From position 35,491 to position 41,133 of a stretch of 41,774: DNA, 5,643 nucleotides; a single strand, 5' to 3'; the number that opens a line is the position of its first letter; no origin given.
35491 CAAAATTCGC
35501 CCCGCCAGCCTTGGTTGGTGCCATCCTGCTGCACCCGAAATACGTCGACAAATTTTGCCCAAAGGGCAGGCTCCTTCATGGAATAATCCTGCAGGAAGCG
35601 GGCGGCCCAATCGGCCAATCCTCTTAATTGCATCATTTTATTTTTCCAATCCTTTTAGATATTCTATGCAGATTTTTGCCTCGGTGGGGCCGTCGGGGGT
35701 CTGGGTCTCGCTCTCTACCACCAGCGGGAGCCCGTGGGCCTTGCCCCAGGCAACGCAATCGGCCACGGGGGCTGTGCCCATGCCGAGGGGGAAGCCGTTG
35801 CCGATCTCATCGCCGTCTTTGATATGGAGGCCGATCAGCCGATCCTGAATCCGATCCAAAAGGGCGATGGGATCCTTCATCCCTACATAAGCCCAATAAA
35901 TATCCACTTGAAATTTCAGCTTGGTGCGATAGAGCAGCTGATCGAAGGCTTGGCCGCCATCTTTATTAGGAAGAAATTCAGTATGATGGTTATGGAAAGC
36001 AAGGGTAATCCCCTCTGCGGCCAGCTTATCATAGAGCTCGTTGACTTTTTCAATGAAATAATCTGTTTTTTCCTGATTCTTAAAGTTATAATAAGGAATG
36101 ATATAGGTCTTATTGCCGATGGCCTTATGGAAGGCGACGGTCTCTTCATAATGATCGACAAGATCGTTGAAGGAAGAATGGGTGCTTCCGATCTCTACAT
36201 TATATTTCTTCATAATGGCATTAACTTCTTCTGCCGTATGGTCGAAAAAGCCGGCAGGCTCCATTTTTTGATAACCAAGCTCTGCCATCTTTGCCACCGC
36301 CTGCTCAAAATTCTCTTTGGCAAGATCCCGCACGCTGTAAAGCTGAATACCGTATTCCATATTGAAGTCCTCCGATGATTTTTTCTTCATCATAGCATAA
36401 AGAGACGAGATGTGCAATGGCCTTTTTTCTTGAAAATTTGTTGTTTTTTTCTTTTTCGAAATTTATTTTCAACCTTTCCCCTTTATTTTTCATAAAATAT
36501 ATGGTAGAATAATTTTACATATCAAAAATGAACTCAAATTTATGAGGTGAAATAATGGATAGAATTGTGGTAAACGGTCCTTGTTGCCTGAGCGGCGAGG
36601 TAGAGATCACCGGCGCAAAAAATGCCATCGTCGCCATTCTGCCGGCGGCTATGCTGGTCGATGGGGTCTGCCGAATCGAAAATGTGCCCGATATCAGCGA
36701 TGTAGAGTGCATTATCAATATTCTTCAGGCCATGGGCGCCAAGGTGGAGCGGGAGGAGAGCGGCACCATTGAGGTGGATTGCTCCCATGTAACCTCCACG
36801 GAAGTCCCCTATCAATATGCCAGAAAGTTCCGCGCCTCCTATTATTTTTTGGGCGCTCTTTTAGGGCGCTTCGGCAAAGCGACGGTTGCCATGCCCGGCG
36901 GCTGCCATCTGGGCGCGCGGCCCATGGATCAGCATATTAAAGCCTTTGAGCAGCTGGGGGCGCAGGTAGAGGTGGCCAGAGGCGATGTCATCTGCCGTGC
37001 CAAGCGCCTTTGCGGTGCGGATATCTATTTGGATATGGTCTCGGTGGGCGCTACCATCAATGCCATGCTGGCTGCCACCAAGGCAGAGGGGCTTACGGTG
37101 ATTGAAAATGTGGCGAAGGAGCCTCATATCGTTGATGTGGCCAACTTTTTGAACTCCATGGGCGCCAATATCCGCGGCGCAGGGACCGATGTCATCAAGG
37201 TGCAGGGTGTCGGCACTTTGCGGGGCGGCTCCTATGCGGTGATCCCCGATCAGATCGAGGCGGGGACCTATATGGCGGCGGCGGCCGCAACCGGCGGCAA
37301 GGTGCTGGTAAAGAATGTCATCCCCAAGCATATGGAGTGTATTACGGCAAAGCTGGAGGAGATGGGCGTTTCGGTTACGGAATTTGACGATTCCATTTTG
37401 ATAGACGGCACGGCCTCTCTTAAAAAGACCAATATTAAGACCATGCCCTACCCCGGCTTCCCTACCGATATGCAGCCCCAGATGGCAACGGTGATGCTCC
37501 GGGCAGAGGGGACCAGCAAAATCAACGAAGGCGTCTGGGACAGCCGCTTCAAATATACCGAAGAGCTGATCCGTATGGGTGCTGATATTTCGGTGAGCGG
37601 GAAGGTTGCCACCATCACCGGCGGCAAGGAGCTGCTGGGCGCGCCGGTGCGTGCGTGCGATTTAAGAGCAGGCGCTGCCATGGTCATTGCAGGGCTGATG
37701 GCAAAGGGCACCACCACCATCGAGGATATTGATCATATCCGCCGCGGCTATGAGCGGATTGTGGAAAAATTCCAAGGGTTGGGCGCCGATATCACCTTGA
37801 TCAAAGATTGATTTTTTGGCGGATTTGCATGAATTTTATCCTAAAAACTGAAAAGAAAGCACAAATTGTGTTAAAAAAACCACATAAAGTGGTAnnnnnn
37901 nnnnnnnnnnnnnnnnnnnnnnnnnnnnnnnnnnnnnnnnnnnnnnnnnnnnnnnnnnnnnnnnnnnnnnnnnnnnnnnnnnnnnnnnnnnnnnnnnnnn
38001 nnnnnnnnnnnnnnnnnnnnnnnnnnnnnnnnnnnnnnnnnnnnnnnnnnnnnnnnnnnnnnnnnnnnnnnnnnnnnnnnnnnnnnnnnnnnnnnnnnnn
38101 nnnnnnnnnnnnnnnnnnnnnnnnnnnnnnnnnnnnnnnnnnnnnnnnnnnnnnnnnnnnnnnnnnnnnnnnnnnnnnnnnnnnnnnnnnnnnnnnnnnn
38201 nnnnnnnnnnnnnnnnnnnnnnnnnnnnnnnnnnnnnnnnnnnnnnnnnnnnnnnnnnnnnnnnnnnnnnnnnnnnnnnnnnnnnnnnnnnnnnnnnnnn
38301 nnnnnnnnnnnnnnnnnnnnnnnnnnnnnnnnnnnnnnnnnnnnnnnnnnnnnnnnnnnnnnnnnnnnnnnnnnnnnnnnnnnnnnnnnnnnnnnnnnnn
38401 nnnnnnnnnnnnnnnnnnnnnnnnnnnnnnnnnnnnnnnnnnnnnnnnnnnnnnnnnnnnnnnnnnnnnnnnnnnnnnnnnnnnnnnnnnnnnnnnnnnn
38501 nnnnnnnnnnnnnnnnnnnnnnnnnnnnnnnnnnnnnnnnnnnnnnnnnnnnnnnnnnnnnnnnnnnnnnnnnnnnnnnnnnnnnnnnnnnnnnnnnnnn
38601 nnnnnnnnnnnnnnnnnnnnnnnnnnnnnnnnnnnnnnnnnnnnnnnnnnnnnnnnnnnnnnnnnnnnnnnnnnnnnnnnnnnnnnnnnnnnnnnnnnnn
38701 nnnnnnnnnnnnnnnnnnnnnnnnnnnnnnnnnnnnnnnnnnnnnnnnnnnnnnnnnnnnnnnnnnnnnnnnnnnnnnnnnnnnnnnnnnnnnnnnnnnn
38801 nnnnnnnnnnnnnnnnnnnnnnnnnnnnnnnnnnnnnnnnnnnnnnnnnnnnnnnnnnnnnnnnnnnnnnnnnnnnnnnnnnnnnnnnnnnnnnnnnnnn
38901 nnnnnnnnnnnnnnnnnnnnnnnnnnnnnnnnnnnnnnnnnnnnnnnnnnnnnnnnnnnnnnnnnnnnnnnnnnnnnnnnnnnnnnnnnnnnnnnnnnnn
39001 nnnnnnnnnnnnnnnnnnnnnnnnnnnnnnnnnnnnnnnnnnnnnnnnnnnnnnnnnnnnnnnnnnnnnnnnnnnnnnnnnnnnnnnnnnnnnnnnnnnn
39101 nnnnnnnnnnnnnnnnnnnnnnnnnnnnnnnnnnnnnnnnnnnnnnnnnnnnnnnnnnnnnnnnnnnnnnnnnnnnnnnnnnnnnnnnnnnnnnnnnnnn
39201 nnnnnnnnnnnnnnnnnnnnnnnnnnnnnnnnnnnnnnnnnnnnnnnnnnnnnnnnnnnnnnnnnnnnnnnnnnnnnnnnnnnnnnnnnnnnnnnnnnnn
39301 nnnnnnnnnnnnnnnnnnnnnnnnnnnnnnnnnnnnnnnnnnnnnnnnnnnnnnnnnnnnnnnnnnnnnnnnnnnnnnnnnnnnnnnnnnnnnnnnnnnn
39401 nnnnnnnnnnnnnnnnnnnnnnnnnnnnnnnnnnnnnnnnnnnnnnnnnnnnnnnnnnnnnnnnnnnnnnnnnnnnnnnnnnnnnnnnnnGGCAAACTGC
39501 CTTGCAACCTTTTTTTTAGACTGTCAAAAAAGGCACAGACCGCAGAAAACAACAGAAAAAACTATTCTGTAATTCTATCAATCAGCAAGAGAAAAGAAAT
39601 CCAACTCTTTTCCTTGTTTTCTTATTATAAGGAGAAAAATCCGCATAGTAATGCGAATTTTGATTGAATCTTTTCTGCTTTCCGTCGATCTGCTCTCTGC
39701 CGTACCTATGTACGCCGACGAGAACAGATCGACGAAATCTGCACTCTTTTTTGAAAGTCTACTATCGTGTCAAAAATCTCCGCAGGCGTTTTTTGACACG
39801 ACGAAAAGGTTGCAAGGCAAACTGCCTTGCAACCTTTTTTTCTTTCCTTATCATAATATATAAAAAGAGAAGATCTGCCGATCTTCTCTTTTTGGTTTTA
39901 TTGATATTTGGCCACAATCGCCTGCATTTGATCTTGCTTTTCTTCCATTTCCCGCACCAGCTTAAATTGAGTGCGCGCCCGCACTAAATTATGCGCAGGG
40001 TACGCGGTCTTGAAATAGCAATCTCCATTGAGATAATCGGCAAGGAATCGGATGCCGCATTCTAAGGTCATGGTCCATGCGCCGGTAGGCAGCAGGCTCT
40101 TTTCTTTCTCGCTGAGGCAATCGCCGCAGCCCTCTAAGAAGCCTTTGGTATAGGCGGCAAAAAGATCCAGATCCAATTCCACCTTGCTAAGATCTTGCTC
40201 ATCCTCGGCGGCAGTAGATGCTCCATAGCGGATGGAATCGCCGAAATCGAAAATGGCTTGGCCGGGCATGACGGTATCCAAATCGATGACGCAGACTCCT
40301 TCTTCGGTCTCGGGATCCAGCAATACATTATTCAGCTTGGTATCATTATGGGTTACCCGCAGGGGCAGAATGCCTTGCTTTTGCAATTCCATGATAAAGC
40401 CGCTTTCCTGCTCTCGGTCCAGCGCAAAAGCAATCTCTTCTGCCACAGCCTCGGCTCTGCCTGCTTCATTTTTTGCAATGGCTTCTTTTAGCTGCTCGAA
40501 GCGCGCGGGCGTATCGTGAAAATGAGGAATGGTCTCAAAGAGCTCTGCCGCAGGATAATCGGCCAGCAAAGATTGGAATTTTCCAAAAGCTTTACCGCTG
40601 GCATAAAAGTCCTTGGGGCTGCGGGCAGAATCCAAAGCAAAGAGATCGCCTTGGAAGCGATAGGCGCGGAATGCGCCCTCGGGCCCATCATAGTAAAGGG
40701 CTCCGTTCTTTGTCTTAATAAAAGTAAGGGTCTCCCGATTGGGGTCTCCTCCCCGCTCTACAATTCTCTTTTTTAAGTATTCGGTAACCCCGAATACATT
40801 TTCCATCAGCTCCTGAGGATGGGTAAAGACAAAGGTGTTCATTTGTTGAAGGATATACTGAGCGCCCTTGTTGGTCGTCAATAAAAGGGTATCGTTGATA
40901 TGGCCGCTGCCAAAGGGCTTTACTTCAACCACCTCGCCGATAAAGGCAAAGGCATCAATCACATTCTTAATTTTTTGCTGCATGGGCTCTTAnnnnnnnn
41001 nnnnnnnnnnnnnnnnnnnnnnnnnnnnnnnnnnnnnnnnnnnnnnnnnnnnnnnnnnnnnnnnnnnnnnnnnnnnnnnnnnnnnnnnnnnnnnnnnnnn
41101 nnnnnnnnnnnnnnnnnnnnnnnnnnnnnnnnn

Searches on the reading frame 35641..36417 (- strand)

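Call 61: search_protein_families(library=pfam, proteins=[window:35641-36417:-], max_evalue=0.0001)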
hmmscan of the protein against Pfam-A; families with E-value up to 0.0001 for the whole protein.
window:35641-36417:- (259 aa): 1 family
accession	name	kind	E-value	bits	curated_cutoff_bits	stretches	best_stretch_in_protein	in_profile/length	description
PF01261.30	AP_endonuc_2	-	6e-15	56.1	31.1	1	42-249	2-241/249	Xylose isomerase-like TIM barrel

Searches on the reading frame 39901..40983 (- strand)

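Call 61: search_protein_families(library=pfam, proteins=[window:39901-40983:-], max_evalue=0.0001)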
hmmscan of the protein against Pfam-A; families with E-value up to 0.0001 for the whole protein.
window:39901-40983:- (361 aa): 1 family
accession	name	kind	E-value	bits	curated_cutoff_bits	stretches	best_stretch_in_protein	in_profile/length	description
PF01636.29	APH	-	1.9e-17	64.3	23.2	1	20-266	1-224/239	Phosphotransferase enzyme family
